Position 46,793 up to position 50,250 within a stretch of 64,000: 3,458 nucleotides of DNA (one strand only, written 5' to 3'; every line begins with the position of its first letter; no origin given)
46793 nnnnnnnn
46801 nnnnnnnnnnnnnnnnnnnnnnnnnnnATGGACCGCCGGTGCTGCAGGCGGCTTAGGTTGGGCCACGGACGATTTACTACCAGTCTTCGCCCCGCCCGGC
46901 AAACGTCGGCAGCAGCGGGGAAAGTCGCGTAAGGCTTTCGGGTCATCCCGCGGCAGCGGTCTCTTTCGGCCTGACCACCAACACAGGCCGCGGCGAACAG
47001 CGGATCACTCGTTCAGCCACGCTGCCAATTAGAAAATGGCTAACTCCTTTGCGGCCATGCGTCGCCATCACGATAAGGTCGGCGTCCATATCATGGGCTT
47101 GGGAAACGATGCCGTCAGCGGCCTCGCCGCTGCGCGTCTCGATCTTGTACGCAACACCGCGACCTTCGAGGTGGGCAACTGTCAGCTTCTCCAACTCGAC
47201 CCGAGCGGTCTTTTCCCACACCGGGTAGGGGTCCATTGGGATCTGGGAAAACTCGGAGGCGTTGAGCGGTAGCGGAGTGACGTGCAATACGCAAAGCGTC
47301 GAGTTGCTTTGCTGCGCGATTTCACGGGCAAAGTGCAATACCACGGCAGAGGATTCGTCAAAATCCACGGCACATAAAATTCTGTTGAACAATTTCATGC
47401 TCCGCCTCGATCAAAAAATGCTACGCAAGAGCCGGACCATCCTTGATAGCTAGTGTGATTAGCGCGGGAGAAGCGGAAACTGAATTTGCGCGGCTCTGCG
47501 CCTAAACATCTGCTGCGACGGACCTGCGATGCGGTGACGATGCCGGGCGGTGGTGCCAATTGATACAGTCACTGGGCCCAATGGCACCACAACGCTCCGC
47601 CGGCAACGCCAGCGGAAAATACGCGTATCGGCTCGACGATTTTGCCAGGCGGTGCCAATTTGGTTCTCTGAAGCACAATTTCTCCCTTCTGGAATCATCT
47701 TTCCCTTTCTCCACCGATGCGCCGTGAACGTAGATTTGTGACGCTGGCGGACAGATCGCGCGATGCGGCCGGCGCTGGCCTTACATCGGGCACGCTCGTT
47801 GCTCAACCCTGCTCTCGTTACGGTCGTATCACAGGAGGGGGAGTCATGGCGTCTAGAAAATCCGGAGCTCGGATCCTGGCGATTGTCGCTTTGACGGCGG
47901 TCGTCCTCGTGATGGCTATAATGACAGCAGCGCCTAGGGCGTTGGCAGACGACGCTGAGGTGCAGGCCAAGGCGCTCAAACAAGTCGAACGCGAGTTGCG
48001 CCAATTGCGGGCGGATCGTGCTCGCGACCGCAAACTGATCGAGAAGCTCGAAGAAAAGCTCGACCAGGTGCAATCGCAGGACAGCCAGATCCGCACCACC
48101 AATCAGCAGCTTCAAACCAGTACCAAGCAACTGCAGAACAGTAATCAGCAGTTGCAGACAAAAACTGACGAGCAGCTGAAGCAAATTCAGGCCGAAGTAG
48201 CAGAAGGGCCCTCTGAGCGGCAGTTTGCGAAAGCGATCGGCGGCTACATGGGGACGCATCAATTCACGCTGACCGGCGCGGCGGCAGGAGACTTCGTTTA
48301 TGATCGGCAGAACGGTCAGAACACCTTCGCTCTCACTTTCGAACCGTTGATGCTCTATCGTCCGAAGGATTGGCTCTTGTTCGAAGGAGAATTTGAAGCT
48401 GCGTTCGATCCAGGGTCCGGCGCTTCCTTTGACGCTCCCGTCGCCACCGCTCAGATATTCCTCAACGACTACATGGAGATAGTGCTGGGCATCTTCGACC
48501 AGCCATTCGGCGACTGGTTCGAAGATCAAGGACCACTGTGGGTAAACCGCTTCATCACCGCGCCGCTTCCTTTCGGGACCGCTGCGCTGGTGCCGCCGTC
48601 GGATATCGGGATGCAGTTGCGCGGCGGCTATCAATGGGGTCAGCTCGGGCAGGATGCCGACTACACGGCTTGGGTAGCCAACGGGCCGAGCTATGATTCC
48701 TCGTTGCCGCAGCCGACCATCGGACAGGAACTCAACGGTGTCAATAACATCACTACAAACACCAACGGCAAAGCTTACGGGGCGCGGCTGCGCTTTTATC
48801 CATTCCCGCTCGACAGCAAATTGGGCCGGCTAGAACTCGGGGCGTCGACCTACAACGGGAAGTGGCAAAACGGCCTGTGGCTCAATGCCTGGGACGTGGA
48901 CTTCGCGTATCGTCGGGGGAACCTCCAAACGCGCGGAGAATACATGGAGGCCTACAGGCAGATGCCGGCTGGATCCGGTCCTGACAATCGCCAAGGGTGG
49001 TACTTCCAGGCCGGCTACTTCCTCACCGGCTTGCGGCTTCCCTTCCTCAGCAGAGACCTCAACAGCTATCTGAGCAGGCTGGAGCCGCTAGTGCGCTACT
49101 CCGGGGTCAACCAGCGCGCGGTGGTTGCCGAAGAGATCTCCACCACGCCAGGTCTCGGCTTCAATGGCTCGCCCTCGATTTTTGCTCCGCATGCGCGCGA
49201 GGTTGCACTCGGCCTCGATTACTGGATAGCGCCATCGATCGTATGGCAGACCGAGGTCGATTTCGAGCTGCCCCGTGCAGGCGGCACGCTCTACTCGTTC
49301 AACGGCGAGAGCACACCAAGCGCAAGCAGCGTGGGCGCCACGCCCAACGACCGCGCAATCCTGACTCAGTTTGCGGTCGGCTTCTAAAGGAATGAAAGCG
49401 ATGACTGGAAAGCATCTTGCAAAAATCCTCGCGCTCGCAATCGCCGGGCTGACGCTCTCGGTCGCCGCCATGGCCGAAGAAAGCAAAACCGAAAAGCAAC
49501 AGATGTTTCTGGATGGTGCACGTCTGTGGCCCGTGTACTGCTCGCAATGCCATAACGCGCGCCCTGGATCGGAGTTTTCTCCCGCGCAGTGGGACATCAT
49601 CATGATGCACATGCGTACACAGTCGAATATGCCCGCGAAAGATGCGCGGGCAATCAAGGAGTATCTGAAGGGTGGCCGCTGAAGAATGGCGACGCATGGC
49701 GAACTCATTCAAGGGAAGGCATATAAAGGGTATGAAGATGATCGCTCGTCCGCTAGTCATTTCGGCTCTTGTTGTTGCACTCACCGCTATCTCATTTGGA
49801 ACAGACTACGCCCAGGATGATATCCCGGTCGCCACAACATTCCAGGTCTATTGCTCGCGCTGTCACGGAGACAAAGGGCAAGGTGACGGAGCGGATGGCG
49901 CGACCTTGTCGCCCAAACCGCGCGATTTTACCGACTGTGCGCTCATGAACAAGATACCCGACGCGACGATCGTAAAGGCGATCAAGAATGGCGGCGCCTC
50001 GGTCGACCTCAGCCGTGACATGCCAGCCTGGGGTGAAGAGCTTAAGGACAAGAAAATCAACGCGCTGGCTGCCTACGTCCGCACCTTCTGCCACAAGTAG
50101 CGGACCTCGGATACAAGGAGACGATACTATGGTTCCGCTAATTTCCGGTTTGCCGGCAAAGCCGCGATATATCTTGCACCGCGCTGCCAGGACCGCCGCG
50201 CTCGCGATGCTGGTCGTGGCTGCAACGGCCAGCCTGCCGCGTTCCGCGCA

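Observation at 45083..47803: Three sigma54 promoter matches with a shared upstream CAATTG motif around one EBP: a candidate regulon joining a DosR-like stress set to a periplasmic redox operon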

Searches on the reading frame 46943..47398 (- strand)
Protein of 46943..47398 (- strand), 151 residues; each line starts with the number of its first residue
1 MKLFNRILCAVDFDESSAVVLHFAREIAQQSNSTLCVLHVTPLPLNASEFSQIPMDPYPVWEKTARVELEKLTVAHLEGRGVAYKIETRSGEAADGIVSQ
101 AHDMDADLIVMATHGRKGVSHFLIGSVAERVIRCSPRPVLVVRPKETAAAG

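Call 3: search_protein_families(library=pfam, proteins=[window:46943-47398:-], max_evalue=0.01)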
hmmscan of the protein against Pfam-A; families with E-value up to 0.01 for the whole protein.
window:46943-47398:- (151 aa): 1 family
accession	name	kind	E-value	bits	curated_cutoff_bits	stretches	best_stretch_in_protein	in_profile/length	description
PF00582.32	Usp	-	3.9e-33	115.4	24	1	4-143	2-141/141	Universal stress protein family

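Call 7: find_encoding_contigs(protein=window:46943-47398:-, flank=10000, max_places=6)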
Protein window:46943-47398:- (151 aa): 18 contigs read that carry it; 6 places shown.
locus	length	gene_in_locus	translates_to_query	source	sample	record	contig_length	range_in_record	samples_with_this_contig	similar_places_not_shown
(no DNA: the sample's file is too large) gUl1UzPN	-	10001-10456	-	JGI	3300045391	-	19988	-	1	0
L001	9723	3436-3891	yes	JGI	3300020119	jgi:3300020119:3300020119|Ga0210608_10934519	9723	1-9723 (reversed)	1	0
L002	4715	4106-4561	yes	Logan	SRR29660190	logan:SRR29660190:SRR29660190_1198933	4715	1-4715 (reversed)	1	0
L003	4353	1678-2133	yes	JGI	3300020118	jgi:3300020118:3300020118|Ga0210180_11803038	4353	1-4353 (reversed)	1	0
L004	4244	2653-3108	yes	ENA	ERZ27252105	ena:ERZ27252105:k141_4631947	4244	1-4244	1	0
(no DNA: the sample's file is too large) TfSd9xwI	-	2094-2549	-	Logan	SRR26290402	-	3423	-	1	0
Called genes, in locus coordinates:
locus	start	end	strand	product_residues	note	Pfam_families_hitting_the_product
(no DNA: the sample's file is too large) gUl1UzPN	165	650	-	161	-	PF08299:Bac_DnaA_C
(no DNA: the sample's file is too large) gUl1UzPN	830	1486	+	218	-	PF01381:HTH_3, PF07022:Phage_CI_repr (faint), PF14549:P22_Cro (weak), PF00717:Peptidase_S24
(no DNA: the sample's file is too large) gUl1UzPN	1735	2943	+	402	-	PF01757:Acyl_transf_3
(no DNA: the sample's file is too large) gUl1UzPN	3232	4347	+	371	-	PF06433:Me-amine-dh_H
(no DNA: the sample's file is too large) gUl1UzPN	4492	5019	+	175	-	PF02975:Me-amine-dh_L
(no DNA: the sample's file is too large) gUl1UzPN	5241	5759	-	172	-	-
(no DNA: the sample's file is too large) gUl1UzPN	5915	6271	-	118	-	PF13442:Cytochrome_CBB3, PF00034:Cytochrom_C (weak)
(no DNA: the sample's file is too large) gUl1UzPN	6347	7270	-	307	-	PF07731:Cu-oxidase_2 (faint), PF07732:Cu-oxidase_3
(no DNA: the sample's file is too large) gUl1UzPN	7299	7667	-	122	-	PF13442:Cytochrome_CBB3, PF00034:Cytochrom_C (weak)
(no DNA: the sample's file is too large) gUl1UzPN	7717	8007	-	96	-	-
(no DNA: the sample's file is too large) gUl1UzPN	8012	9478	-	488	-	-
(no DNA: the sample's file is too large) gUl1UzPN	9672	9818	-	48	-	-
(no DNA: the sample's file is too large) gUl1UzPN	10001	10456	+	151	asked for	PF00582:Usp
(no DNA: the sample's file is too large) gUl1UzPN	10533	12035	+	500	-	PF00158:Sigma54_activat, PF14532:Sigma54_activ_2, PF01078:Mg_chelatase (faint), PF07728:AAA_5, PF25601:AAA_lid_14, PF02954:HTH_8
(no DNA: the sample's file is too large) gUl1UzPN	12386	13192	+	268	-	PF00582:Usp, PF00571:CBS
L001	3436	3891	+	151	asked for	PF00582:Usp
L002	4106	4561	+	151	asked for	PF00582:Usp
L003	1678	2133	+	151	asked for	PF00582:Usp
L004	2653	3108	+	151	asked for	PF00582:Usp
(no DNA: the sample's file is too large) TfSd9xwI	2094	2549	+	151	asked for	PF00582:Usp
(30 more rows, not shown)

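Call 28: search_protein_families(library=ncbifam, proteins=[window:46943-47398:-], max_evalue=0.001)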
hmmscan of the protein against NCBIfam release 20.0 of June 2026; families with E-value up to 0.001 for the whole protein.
window:46943-47398:- (151 aa): 3 families
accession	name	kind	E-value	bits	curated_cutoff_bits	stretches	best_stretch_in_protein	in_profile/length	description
NF008380.0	PRK11175.1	equivalog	1.4e-08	34.1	227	1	89-147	246-304/313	universal stress protein UspE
NF011581.0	PRK15005.1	equivalog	2.8e-07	30.8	166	1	83-143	85-144/144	universal stress protein UspF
NF012000.0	PRK15456.1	equivalog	1.4e-06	28.4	189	1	18-143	18-142/142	universal stress protein UspG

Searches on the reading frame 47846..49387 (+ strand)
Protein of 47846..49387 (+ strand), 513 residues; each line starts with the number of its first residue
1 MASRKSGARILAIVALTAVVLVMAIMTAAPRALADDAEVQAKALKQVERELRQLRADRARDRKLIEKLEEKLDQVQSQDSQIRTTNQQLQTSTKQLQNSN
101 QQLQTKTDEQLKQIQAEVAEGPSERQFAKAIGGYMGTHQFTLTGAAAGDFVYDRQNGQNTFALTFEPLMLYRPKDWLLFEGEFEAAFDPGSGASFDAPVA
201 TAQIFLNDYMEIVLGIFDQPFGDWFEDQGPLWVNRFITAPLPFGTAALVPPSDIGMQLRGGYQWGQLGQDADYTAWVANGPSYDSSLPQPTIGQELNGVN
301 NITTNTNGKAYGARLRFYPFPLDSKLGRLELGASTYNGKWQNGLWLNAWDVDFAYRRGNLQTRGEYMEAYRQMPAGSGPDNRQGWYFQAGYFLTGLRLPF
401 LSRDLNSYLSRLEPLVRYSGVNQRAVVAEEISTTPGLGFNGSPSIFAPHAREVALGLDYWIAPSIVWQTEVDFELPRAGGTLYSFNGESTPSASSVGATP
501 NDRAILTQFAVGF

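Call 3: search_protein_families(library=pfam, proteins=[window:47846-49387:+], max_evalue=0.01)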
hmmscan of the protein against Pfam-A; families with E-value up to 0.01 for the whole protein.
window:47846-49387:+ (513 aa): 3 families
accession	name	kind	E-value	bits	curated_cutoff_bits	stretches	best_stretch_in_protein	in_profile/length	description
PF03938.19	OmpH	-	0.0022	18.6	32.4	1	38-141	15-114/141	Outer membrane protein (OmpH-like)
PF03961.19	FapA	-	0.0026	17.9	31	1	35-122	141-230/272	Flagellar Assembly Protein A beta solenoid domain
PF19745.5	FUT8_N_cat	-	0.0031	16.8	27.6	1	9-119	10-125/499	Alpha-(1,6)-fucosyltransferase N- and catalytic domains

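Call 27: search_protein_families(library=pfam, proteins=[window:47846-49387:+], max_evalue=10)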
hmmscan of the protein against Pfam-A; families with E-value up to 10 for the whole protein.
window:47846-49387:+ (513 aa): 39 families (the best 25 are shown)
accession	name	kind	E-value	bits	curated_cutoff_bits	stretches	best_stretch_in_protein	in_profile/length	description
PF03938.19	OmpH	-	0.0022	18.6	32.4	1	38-141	15-114/141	Outer membrane protein (OmpH-like)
PF03961.19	FapA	-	0.0026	17.9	31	1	35-122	141-230/272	Flagellar Assembly Protein A beta solenoid domain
PF19745.5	FUT8_N_cat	-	0.0031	16.8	27.6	1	9-119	10-125/499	Alpha-(1,6)-fucosyltransferase N- and catalytic domains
PF05859.17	Mis12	-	0.01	16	25.7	1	37-117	121-209/231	Mis12 protein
PF25014.1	NET2A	-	0.018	15.3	33.1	1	35-107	160-232/235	NET2A-like domain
PF08172.17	CASP_C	-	0.024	14.4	28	1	46-117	2-72/252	CASP C terminal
PF02601.20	Exonuc_VII_L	-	0.041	13.8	35.9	1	36-119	141-222/315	Exonuclease VII, large subunit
PF06785.16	UPF0242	-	0.073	13.6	33.5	1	62-115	82-149/194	Uncharacterised protein family (UPF0242) N-terminus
PF07396.17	Porin_O_P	-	0.11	12.2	20.9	1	351-395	234-277/370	Phosphate-selective porin O and P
PF07926.17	TPR_MLP1_2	-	0.19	12.2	36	1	31-120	25-114/129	TPR/MLP1/MLP2-like protein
PF11068.13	YlqD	-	0.22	12.3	27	1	17-113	4-97/131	YlqD protein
PF14932.11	HAUS-augmin3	-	0.25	11.2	29.4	1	36-119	74-157/260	HAUS augmin-like complex subunit 3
PF01935.23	DUF87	-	0.33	11.4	23.2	1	33-111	105-183/220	Helicase HerA, central domain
PF13663.11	DUF4148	-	0.41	11.6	27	1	9-57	6-51/62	Domain of unknown function (DUF4148)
PF11932.13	DUF3450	-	0.51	10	32.6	1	22-117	7-97/241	Protein of unknown function (DUF3450)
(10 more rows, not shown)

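Call 28: search_protein_families(library=ncbifam, proteins=[window:47846-49387:+], max_evalue=0.001)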
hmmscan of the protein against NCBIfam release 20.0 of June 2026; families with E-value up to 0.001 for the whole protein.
window:47846-49387:+ (513 aa): 2 families
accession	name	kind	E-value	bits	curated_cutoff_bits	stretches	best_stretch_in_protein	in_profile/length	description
TIGR03752.1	conj_TIGR03752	hypoth_equivalog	5.8e-05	22.5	241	1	11-125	6-121/471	TIGR03752 family integrating conjugative element protein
NF058560.1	FblAmlydTptrFapF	equivalog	0.00065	18.6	700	1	16-144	3-127/420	fibril amyloid transporter FapF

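Call 54: search_solved_structures(query=window:47846-49387:+, max_evalue=1)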
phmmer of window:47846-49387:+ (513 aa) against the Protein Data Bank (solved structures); distinct sequences matched with E-value up to 1: 2.
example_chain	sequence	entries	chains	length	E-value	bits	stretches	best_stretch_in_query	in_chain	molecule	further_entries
8zer_A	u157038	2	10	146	0.86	11.5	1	124-203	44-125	Nanobody P2C5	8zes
5t01_A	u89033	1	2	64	0.86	11.5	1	49-98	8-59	Transcription factor AP-1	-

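Call 62: find_homologous_proteins(query=window:47846-49387:+, max_evalue=0.00001)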
Query window:47846-49387:+ (513 aa): 633 proteins with E <= 0.00001 among 8000 candidates; the best 120 are listed.
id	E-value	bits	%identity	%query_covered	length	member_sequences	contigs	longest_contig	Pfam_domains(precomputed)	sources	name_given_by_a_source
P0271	0.0e+0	1142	98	100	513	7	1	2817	-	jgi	jgi:hypothetical protein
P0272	0.0e+0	1105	95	100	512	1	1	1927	-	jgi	-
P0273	0.0e+0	1067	91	100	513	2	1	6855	-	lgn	-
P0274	0.0e+0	1052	89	100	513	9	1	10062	-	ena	-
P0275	0.0e+0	1034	88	100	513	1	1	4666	-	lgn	-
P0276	0.0e+0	1029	87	100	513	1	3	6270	-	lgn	-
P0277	0.0e+0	1025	87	100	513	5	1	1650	-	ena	-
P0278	2.1e-295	998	85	98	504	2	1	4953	-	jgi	jgi:type II secretory pathway pseudopilin PulG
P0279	3.1e-291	985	82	100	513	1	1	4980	-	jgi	jgi:hypothetical protein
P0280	4.8e-289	977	83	100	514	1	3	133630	-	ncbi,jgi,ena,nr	ncbi:MAG TPA: hypothetical protein VNE82_15980 [Candidatus Binataceae bacterium]|nr:hypothetical pro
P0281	2.2e-288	975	82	100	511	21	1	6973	-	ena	-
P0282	2.0e-286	969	82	100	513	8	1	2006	-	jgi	jgi:hypothetical protein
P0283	7.1e-284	960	82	98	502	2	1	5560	-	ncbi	ncbi:MAG: hypothetical protein WB580_06080 [Candidatus Binataceae bacterium]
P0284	2.3e-278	942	79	100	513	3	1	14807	-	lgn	-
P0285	1.4e-277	939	81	98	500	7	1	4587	-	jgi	-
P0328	1.1e-200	686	59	98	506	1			PF07396.18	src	-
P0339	1.1e-199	683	58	99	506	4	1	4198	PF07396.18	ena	-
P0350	6.7e-199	680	61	92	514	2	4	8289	PF07396.18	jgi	jgi:hypothetical protein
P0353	1.5e-198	679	59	96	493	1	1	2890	PF07396.18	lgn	-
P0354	1.7e-198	679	60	94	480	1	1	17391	PF07396.18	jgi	jgi:hypothetical protein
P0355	2.2e-198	678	58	98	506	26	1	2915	PF07396.18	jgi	jgi:hypothetical protein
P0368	2.2e-197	675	61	92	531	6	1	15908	PF07396.18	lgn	-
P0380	1.1e-196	673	58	100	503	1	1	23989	PF07396.18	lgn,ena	-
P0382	2.1e-196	672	57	100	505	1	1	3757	PF07396.18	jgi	jgi:hypothetical protein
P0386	3.0e-196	671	62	94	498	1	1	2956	PF07396.18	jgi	jgi:exonuclease VII small subunit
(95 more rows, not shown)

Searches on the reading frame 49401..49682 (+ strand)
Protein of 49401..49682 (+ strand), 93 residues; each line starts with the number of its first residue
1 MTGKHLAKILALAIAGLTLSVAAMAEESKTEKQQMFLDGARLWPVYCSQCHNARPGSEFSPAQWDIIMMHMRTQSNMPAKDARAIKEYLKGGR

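Call 27: search_protein_families(library=pfam, proteins=[window:49401-49682:+], max_evalue=10)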
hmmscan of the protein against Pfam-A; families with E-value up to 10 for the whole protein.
window:49401-49682:+ (93 aa): 6 families
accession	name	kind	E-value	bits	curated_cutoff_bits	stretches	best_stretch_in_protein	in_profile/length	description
PF13442.11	Cytochrome_CBB3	-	0.0016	19.2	27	1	38-82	5-53/68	Cytochrome C oxidase, cbb3-type, subunit III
PF09626.15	DHC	-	0.014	16.9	22.2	1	46-90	4-52/116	Dihaem cytochrome c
PF11997.14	DUF3492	-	0.041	14.1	23.3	1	21-71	110-160/268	Domain of unknown function (DUF3492)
PF23477.1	zf_Tbcl_2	-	0.049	13.8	27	1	44-54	26-36/37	Probable treble clef zinc finger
PF06674.16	DUF1176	-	0.075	13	34.8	1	16-82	44-108/322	Protein of unknown function (DUF1176)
PF12898.13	Stc1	-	0.081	13.9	24.8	1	47-81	2-36/84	Stc1 domain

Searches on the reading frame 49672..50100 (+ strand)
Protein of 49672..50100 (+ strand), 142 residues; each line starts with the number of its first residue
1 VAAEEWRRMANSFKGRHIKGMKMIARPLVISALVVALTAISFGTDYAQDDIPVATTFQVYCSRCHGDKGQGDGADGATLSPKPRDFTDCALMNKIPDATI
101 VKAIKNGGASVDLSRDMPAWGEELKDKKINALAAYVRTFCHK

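Call 3: search_protein_families(library=pfam, proteins=[window:49672-50100:+], max_evalue=0.01)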
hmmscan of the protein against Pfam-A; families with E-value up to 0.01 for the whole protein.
window:49672-50100:+ (142 aa): 2 families
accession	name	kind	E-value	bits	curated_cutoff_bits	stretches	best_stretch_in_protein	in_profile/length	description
PF13442.11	Cytochrome_CBB3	-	5.6e-12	46.3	27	1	54-136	7-68/68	Cytochrome C oxidase, cbb3-type, subunit III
PF00034.26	Cytochrom_C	-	1.7e-06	29.7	21.3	1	56-138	7-88/90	Cytochrome c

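Call 28: search_protein_families(library=ncbifam, proteins=[window:49672-50100:+], max_evalue=0.001)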
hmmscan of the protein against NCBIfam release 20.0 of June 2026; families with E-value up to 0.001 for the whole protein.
window:49672-50100:+ (142 aa): 4 families
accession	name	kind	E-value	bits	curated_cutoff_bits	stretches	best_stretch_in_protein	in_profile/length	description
TIGR00782.1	ccoP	equivalog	8.6e-11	41.7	179.95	1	56-139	209-281/285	cytochrome-c oxidase, cbb3-type subunit III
NF011054.0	PRK14486.1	equivalog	2.5e-07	30.5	447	1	56-138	221-289/294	putative bifunctional cbb3-type cytochrome c oxidase subunit II/cytochrome c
NF045930.1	Cytc6PetJCyano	equivalog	1.2e-06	28.5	135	1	30-137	7-103/110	cytochrome c6 PetJ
NF033864.1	cytochrome579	equivalog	0.00014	21.7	280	1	60-107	61-108/179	cytochrome 579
